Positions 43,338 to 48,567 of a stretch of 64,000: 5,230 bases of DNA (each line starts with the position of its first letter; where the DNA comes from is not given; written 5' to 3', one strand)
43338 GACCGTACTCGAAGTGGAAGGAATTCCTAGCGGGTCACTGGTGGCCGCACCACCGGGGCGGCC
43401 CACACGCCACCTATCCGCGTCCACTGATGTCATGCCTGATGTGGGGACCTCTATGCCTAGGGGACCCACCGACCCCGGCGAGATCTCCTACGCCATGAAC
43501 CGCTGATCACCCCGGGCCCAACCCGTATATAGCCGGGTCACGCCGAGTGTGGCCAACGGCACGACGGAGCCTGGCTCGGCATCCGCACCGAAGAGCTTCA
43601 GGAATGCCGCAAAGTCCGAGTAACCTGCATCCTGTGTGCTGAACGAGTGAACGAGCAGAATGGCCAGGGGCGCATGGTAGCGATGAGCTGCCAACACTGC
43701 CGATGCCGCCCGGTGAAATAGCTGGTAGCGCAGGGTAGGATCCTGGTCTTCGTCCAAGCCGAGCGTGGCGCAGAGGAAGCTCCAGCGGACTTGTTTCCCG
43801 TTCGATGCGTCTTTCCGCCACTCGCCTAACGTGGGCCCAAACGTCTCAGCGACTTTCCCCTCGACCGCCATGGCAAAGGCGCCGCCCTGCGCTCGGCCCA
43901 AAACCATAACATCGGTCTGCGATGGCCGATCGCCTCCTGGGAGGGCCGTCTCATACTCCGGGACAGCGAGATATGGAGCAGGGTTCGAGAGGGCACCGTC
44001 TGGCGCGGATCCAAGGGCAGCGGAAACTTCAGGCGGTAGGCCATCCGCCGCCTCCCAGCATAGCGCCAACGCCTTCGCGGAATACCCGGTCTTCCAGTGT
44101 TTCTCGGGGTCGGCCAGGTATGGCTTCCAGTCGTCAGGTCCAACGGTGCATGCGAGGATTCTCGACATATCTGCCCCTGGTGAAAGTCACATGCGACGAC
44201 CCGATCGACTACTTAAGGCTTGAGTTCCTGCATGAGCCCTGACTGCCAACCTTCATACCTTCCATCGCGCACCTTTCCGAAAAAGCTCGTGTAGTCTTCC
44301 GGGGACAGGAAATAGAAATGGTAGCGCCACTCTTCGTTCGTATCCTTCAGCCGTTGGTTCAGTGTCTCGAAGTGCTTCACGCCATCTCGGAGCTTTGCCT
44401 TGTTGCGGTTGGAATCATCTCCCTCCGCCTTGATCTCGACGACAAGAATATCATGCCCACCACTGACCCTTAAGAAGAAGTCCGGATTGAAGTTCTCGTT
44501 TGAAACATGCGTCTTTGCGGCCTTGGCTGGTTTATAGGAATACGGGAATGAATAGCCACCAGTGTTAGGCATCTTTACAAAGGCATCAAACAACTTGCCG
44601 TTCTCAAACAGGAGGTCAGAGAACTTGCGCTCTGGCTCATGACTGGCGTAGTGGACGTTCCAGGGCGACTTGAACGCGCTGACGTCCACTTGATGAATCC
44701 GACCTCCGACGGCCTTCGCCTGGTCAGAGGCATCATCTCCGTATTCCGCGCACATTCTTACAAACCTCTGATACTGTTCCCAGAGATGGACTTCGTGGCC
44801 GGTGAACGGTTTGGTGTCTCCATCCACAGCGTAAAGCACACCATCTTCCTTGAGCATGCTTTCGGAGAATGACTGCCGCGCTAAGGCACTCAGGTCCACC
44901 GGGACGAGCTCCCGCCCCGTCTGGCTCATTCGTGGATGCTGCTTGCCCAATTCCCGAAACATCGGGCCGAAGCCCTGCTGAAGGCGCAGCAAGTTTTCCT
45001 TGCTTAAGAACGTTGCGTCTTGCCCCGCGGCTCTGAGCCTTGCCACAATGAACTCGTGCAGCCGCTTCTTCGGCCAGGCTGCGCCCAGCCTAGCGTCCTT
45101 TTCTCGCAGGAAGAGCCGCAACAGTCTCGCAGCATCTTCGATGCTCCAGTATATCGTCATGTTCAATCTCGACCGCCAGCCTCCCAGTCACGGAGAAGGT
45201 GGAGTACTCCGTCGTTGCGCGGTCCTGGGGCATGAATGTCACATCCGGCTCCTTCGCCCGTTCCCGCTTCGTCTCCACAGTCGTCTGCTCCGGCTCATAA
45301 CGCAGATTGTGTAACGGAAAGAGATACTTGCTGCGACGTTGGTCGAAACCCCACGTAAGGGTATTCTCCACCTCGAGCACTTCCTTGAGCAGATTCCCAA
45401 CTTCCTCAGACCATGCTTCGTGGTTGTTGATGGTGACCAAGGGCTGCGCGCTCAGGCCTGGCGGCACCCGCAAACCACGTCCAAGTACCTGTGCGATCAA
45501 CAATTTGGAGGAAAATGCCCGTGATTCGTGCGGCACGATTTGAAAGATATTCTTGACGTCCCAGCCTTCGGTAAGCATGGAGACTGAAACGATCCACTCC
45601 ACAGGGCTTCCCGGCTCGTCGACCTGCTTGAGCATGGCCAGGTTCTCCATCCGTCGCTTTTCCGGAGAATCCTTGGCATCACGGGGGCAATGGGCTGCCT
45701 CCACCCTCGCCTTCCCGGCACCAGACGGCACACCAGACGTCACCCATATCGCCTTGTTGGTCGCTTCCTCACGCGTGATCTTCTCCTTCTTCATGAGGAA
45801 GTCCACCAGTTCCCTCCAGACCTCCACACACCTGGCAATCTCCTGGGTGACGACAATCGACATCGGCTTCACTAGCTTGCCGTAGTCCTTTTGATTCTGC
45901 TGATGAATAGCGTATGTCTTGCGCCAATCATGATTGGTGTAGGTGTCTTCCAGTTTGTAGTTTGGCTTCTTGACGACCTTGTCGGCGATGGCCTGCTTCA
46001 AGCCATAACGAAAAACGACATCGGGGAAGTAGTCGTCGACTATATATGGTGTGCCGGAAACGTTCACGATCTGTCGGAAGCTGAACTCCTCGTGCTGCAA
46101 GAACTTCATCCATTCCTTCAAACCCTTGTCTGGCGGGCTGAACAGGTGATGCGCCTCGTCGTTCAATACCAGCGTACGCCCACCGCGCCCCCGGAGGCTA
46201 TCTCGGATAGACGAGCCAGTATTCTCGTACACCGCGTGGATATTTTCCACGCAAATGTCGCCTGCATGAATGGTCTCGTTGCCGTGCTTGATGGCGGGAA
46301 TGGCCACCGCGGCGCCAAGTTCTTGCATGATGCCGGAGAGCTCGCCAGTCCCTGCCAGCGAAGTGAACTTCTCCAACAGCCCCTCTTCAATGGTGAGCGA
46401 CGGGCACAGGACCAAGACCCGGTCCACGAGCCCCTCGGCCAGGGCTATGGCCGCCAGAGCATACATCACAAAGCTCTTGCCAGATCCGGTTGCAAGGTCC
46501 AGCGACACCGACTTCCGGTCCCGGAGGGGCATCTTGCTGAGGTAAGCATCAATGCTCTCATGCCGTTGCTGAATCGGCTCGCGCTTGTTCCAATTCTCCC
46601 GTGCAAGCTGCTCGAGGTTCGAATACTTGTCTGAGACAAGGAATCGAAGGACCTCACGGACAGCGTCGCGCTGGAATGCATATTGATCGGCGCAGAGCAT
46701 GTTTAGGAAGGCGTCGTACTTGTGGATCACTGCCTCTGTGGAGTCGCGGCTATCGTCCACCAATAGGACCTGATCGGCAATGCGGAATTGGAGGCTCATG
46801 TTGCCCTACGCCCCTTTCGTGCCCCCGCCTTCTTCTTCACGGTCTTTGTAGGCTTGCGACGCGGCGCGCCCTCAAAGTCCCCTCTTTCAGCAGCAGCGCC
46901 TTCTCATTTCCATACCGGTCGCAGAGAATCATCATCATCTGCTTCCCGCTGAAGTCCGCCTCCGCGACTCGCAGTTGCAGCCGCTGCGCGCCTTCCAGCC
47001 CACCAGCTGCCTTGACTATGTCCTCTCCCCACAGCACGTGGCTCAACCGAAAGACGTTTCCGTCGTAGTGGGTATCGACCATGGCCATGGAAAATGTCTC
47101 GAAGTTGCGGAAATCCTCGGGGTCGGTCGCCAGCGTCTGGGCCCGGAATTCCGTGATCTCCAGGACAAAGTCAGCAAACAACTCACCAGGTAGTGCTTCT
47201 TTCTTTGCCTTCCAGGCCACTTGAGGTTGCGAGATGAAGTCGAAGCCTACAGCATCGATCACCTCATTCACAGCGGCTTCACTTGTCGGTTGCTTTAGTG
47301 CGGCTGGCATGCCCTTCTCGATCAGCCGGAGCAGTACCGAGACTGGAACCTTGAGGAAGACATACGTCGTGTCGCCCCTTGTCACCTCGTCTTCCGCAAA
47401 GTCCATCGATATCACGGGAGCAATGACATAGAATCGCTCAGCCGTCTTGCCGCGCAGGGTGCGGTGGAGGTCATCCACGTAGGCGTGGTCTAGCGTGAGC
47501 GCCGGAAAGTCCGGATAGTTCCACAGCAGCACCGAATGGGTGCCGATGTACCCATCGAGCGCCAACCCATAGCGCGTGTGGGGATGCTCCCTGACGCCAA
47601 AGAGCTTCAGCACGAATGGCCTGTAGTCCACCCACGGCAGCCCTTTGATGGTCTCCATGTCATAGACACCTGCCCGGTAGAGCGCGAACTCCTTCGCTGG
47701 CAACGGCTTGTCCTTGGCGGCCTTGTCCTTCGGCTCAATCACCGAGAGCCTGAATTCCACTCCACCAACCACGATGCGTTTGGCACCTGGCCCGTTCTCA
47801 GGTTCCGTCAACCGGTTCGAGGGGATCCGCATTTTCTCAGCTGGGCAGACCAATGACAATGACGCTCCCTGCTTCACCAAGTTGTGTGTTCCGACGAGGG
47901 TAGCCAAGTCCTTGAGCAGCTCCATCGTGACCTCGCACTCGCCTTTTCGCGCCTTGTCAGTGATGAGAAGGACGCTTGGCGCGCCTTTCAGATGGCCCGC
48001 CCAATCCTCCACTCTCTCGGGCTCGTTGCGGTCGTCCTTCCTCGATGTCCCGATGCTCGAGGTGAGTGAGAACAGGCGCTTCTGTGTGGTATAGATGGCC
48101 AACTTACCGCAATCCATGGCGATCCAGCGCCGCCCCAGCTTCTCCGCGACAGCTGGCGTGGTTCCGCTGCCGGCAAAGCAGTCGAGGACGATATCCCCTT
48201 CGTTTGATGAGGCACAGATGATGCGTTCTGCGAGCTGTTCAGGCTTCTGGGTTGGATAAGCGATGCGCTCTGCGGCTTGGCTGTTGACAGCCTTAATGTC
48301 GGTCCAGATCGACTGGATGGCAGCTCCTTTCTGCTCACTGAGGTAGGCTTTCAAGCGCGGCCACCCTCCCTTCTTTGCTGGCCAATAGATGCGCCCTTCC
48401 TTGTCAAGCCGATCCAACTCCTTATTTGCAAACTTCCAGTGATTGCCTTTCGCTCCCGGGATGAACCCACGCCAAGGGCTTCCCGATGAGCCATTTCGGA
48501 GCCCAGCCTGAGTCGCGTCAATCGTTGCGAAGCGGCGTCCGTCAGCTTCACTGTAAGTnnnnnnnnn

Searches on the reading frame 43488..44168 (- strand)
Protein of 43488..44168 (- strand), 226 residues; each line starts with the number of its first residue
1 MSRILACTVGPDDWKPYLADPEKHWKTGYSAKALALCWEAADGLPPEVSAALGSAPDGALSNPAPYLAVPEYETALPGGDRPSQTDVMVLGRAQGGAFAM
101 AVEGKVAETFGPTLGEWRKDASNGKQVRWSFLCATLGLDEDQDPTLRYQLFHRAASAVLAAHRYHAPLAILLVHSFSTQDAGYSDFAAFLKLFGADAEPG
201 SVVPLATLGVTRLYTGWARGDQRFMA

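Call 5: search_protein_families(library=pfam, proteins=[window:43488-44168:-], max_evalue=0.01)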
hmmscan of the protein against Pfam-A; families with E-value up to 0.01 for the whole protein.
window:43488-44168:- (226 aa): 1 family
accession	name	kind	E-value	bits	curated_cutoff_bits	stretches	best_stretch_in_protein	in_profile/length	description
PF22187.2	DUF6946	-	1.6e-80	270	27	1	9-221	3-213/214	Domain of unknown function (DUF6946)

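Call 6: search_protein_families(library=padloc, proteins=[window:43488-44168:-], max_evalue=0.01)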
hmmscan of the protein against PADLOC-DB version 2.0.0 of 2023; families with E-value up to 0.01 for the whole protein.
window:43488-44168:- (226 aa): 0 families

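Call 7: search_protein_families(library=ncbifam, proteins=[window:43488-44168:-], max_evalue=0.1)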
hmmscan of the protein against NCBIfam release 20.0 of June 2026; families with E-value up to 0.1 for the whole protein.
window:43488-44168:- (226 aa): 0 families

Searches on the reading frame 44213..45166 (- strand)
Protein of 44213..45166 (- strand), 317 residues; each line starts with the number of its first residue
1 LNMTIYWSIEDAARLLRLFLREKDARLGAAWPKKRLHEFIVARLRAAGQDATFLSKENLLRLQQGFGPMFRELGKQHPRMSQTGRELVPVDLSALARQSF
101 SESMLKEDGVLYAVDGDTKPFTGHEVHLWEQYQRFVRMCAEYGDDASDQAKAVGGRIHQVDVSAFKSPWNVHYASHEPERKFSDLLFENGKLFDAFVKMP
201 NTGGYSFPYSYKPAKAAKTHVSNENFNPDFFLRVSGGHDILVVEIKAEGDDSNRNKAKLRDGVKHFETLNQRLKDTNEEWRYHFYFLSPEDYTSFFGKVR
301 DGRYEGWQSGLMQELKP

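Call 5: search_protein_families(library=pfam, proteins=[window:44213-45166:-], max_evalue=0.01)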
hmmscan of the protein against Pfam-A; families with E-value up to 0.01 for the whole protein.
window:44213-45166:- (317 aa): 1 family
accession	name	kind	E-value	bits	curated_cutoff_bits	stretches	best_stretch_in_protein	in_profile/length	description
PF19778.5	RE_endonuc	-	0.0065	16.7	23.4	0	171-270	8-98/108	Endonuclease domain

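Call 6: search_protein_families(library=padloc, proteins=[window:44213-45166:-], max_evalue=0.01)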
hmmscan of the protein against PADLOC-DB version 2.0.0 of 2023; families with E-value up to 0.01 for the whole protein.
window:44213-45166:- (317 aa): 0 families

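Call 7: search_protein_families(library=ncbifam, proteins=[window:44213-45166:-], max_evalue=0.1)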
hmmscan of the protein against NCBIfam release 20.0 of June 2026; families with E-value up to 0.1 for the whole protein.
window:44213-45166:- (317 aa): 1 family
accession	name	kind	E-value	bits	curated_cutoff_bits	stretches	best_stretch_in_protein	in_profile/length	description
NF046055.1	restr_BPTD_3080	equivalog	0.014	13.4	800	1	221-284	895-955/970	BPTD_3080 family restriction endonuclease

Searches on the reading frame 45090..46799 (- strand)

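Call 5: search_protein_families(library=pfam, proteins=[window:45090-46799:-], max_evalue=0.01)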
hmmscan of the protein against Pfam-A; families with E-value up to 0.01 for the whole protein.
window:45090-46799:- (569 aa): 4 families
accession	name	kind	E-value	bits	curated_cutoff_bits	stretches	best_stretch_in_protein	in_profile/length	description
PF04851.21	ResIII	-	2.4e-15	57.3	22.5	1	80-251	9-162/164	Type III restriction enzyme, res subunit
PF18766.7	SWI2_SNF2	-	3.5e-05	24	26.7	1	103-289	26-198/221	SWI2/SNF2 ATPase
PF00270.35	DEAD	-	7.8e-05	22.9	26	1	94-251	13-160/167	DEAD/DEAH box helicase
PF13401.12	AAA_22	-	0.0083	16.9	27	0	104-236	14-110/130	AAA domain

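Call 6: search_protein_families(library=padloc, proteins=[window:45090-46799:-], max_evalue=0.01)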
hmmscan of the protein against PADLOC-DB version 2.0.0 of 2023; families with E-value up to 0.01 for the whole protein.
window:45090-46799:- (569 aa): 10 families
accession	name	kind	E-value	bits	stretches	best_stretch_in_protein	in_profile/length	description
PDLC03648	REase_III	-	8.3e-11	38.7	1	280-450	219-363/871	Type III restriction enzyme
PDLC02707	PbeA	-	3.2e-07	27.3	1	70-296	248-467/672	PbeA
PDLC03647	REase_III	-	3.8e-06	23.3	1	398-446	505-551/989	Type III restriction enzyme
PDLC02704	PbeA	-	6.9e-05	19.5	1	100-297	275-473/682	PbeA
PDLC03651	REase_III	-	7.9e-05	18.9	1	383-444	392-456/873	Type III restriction enzyme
PDLC03650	REase_III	-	0.00061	16.3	0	394-447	372-423/898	Type III restriction enzyme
PDLC03649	REase_III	-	0.00063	15.7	1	399-446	494-539/973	Type III restriction enzyme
PDLC03047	REase_I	-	0.001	14.9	0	81-134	350-402/1107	Type I restriction enzyme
PDLC01252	Cas3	-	0.005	14.3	1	104-221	8-126/324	CAS-I; effector_G3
PDLC01710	Cas3a1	-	0.0089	12.5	0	72-157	195-282/745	Cas3_1_CAS-I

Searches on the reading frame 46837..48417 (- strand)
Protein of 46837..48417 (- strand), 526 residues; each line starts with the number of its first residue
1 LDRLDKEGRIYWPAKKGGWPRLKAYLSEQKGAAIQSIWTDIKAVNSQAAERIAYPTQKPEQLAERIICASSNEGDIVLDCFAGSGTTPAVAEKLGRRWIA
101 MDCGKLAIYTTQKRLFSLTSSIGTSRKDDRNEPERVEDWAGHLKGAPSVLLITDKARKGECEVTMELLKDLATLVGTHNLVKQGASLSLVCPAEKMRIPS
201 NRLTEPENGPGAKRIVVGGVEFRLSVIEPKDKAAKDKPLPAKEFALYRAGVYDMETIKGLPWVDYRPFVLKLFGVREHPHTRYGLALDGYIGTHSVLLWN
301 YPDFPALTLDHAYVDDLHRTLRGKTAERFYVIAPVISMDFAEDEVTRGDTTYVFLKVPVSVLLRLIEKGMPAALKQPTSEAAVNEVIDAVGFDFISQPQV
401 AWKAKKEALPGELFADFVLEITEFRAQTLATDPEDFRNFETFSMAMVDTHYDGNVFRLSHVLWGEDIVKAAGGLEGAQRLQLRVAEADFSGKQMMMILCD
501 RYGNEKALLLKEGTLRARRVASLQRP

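Call 5: search_protein_families(library=pfam, proteins=[window:46837-48417:-], max_evalue=0.01)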
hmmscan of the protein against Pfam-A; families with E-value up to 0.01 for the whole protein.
window:46837-48417:- (526 aa): 1 family
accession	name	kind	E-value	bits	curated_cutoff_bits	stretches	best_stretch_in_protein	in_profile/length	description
PF01555.25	N6_N4_Mtase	-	1.7e-23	84.2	26.7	1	22-109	128-217/221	DNA methylase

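Call 6: search_protein_families(library=padloc, proteins=[window:46837-48417:-], max_evalue=0.01)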
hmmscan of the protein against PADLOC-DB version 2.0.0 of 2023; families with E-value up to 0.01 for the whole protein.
window:46837-48417:- (526 aa): 59 families (the best 25 are shown)
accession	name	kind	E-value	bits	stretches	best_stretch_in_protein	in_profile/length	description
PDLC03354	MTase_II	-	7.2e-28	95.7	1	1-122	276-389/425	Type II methyltransferase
PDLC03371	MTase_II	-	3.8e-22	77.1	1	27-118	165-255/260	Type II methyltransferase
PDLC03300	MTase_II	-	8e-22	75.7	1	37-116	199-277/302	Type II methyltransferase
PDLC03339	MTase_II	-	9.9e-22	75.2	1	25-115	182-271/399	Type II methyltransferase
PDLC03633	MTase_III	-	6.7e-21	72.6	1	52-130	290-368/616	Type III methyltransferase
PDLC03299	MTase_II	-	6.4e-20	69.8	1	41-116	183-258/296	Type II methyltransferase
PDLC03636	MTase_III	-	1.8e-19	67.9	1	39-107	332-397/575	Type III methyltransferase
PDLC03644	MTase_III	-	8.1e-18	62.5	1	2-115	264-393/542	Type III methyltransferase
PDLC03638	MTase_III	-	1.2e-17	61.6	1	2-105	568-667/816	Type III methyltransferase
PDLC03216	MTase_II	-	1.4e-17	61.7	1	52-119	192-259/364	Type II methyltransferase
PDLC03635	MTase_III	-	2.5e-16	57.6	1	29-101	485-558/708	Type III methyltransferase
PDLC03738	oMTase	-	3.3e-16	56.9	1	52-116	202-266/376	orphan methyltransferase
PDLC03238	MTase_II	-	4.2e-16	57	1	29-109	280-359/428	Type II methyltransferase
PDLC03353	MTase_II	-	1.9e-15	55.1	1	34-115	172-250/260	Type II methyltransferase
PDLC03265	MTase_II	-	3.7e-14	50.9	1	35-115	248-328/333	Type II methyltransferase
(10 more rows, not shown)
